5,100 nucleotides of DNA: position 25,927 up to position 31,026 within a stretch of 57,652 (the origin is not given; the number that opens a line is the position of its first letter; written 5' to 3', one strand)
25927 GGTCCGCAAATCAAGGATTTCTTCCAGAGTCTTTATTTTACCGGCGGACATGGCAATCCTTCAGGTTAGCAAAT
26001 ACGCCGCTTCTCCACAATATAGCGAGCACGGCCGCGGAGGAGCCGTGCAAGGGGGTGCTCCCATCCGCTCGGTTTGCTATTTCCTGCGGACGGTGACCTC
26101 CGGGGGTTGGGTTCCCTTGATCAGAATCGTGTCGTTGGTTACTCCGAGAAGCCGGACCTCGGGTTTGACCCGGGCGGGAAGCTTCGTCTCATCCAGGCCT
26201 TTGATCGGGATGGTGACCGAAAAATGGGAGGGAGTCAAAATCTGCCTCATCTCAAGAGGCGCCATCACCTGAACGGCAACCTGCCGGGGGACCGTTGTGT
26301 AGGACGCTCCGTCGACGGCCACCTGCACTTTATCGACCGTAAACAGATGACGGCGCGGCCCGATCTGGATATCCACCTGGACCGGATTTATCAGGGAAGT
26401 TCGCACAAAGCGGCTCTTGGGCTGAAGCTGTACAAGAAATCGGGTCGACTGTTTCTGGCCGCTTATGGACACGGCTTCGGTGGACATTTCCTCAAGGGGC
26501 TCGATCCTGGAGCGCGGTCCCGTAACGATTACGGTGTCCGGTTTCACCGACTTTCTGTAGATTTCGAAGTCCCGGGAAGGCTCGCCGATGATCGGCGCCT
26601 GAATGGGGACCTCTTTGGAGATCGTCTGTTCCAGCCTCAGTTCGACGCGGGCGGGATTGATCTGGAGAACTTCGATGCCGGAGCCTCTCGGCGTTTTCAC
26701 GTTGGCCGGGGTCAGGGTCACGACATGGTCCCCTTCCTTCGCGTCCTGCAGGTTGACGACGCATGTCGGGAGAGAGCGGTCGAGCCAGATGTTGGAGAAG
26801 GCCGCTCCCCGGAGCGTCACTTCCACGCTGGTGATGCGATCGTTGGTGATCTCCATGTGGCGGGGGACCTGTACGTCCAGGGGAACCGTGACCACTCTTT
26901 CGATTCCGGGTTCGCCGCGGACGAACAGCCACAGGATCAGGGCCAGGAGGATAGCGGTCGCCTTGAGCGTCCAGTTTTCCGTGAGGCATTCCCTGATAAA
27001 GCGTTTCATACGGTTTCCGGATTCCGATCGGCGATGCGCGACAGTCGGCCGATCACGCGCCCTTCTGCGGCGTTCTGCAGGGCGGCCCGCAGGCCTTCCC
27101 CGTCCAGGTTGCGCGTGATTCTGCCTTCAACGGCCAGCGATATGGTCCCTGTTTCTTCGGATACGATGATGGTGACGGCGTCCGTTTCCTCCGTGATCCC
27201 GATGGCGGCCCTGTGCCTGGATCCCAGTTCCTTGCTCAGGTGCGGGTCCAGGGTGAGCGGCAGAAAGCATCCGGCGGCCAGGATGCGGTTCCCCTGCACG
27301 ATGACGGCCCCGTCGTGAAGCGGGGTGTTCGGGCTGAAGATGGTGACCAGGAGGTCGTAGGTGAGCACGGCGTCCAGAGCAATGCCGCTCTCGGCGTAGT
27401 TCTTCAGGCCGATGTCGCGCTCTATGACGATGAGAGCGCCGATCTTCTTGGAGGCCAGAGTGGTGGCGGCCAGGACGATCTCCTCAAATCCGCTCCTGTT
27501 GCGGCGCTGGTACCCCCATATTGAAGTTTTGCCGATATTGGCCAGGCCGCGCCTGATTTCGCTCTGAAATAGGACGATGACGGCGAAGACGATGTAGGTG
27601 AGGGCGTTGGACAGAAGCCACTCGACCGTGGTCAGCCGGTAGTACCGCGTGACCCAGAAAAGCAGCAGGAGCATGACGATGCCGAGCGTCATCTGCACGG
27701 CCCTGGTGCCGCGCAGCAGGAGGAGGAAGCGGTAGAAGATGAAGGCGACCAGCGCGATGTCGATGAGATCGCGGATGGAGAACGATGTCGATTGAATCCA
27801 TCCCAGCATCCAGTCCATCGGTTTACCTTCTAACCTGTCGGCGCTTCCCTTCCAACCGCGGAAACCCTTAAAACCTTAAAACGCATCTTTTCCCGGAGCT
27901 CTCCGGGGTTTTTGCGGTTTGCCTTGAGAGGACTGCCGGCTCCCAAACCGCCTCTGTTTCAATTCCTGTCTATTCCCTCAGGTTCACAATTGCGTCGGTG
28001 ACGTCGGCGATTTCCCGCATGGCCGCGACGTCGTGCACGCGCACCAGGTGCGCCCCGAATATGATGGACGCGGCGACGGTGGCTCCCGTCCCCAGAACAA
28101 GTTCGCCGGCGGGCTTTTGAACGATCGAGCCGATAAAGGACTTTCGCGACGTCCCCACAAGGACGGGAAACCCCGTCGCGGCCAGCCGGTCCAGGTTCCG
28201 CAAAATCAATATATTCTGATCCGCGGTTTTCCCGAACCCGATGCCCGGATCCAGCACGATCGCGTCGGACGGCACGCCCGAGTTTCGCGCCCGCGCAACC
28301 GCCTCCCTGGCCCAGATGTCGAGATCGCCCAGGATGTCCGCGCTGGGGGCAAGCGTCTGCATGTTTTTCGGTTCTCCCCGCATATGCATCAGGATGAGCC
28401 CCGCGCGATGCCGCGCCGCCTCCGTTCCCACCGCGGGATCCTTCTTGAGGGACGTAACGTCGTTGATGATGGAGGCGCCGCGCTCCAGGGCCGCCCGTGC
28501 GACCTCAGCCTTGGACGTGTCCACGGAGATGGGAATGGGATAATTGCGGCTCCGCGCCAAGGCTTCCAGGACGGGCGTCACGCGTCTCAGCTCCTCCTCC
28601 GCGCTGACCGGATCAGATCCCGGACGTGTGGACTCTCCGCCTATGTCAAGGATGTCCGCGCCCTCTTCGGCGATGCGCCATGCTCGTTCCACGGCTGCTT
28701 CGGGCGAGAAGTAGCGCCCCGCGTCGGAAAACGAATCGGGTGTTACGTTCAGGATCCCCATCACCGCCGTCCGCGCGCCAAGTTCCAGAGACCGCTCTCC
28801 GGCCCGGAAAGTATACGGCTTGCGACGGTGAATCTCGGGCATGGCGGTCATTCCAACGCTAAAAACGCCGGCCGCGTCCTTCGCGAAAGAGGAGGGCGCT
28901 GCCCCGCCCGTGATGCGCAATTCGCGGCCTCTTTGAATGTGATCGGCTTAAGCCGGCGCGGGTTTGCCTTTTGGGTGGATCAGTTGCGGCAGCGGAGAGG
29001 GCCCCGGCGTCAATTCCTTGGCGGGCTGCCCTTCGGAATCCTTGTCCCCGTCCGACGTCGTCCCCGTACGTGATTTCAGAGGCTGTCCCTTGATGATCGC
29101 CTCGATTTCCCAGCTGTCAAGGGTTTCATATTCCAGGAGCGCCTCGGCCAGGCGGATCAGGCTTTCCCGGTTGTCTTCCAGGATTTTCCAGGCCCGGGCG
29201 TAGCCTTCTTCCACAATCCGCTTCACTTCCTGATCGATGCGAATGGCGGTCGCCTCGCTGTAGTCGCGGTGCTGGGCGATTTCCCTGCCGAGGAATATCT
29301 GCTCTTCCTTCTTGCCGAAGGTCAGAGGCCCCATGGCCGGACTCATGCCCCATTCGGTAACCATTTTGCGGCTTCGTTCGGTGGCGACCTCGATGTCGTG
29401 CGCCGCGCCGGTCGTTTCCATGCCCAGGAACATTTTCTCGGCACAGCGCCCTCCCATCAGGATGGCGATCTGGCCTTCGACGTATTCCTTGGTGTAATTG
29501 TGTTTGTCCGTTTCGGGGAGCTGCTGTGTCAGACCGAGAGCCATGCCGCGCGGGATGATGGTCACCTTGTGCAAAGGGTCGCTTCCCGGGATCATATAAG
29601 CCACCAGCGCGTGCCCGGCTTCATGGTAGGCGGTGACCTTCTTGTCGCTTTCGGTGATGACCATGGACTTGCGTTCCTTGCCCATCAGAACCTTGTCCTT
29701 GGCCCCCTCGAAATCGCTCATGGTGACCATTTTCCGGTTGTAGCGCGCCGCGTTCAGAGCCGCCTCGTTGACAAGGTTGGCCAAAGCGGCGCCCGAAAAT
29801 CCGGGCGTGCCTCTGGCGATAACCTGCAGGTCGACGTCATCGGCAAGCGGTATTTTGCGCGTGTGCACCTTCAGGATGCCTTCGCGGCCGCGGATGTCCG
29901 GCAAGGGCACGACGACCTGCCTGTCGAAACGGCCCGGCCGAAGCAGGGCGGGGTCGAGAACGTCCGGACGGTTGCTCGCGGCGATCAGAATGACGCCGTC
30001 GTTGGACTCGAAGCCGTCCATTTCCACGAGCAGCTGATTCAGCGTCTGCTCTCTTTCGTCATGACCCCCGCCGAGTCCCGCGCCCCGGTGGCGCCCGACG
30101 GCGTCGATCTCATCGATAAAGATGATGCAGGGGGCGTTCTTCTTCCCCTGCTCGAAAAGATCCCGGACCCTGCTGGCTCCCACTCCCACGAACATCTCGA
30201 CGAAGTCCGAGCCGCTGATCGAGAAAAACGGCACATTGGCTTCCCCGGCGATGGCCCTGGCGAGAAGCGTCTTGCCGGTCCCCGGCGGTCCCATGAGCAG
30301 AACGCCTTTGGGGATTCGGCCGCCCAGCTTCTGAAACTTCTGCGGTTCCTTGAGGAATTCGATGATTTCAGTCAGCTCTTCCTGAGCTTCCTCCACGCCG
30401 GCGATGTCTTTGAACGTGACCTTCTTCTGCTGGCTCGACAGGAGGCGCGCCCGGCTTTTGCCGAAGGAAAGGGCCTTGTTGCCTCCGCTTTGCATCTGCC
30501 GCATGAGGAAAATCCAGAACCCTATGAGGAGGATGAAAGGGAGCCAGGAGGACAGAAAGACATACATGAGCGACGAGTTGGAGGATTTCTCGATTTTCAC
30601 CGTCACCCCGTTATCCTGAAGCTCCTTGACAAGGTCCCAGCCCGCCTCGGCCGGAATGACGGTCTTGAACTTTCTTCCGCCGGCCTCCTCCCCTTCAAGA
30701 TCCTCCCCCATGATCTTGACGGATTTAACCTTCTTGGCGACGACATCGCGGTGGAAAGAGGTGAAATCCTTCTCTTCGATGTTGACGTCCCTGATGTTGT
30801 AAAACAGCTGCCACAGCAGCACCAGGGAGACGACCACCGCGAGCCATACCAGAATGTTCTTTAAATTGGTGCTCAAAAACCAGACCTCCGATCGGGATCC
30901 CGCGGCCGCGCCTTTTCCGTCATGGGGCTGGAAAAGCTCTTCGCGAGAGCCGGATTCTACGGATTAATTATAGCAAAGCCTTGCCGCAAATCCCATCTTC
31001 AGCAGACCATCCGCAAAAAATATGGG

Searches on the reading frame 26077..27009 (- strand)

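Call 15: search_protein_families(library=pfam, proteins=[window:26077-27009:-], max_evalue=0.00001)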
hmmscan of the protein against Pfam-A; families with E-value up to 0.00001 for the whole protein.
window:26077-27009:- (310 aa): 1 family
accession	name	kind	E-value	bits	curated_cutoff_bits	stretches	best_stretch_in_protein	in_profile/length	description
PF07949.17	YbbR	-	1.1e-11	45.4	22.3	1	134-216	1-81/81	YbbR-like protein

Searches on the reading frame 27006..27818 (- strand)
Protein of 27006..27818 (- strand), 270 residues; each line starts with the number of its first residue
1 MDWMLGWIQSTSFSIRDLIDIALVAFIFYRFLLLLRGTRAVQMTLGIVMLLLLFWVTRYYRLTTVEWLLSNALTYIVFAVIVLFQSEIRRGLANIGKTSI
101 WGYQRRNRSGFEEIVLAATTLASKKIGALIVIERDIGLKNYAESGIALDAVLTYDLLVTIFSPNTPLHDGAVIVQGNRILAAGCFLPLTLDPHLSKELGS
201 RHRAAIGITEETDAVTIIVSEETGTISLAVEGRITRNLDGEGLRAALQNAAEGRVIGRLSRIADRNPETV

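Call 15: search_protein_families(library=pfam, proteins=[window:27006-27818:-], max_evalue=0.00001)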
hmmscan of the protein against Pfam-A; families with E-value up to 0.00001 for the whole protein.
window:27006-27818:- (270 aa): 2 families
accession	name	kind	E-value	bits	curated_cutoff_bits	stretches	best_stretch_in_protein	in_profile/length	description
PF02457.21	DAC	-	3e-43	146.7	27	1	117-233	3-118/119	DisA bacterial checkpoint controller nucleotide-binding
PF19293.4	CdaA_N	-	5.2e-09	36.6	23.8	1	11-88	3-81/81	CdaA N-terminal transmembrane domain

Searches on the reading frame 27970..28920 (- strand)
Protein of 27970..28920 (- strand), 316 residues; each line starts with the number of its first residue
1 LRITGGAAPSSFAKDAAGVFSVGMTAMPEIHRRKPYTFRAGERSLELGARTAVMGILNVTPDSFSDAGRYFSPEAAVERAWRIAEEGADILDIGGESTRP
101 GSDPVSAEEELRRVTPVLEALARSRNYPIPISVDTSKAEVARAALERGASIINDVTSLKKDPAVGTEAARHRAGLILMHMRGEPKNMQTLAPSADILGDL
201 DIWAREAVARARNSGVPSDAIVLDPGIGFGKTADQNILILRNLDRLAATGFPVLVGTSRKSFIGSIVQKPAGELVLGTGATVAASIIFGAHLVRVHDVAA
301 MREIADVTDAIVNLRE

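Call 15: search_protein_families(library=pfam, proteins=[window:27970-28920:-], max_evalue=0.00001)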
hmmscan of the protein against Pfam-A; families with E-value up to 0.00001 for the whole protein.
window:27970-28920:- (316 aa): 1 family
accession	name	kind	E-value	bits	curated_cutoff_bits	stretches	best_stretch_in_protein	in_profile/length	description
PF00809.28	Pterin_bind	-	4.1e-81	272.6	25.5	1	54-296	1-244/244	Pterin binding enzyme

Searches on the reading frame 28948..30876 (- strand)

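Call 15: search_protein_families(library=pfam, proteins=[window:28948-30876:-], max_evalue=0.00001)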
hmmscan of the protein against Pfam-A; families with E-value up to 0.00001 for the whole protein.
window:28948-30876:- (642 aa): 6 families
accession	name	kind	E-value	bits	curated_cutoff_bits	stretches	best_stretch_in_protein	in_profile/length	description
PF01434.24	Peptidase_M41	-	8.1e-70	235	29.9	1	405-594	1-191/191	Peptidase family M41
PF00004.35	AAA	-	3.3e-47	160.6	21.2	1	192-325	1-131/131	ATPase family associated with various cellular activities (AAA)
PF17862.7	AAA_lid_3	-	2.3e-14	53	27.2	1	347-390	1-44/45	AAA+ lid domain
PF06480.20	FtsH_ext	-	8.3e-08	32.8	25.5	1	8-94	1-99/103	FtsH Extracellular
PF07728.20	AAA_5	-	2.6e-07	31.2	22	1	191-313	1-137/139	AAA domain (dynein-related subfamily)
PF06068.19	TIP49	-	9.4e-07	28.8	23.8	1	156-225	24-88/347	TIP49 P-loop domain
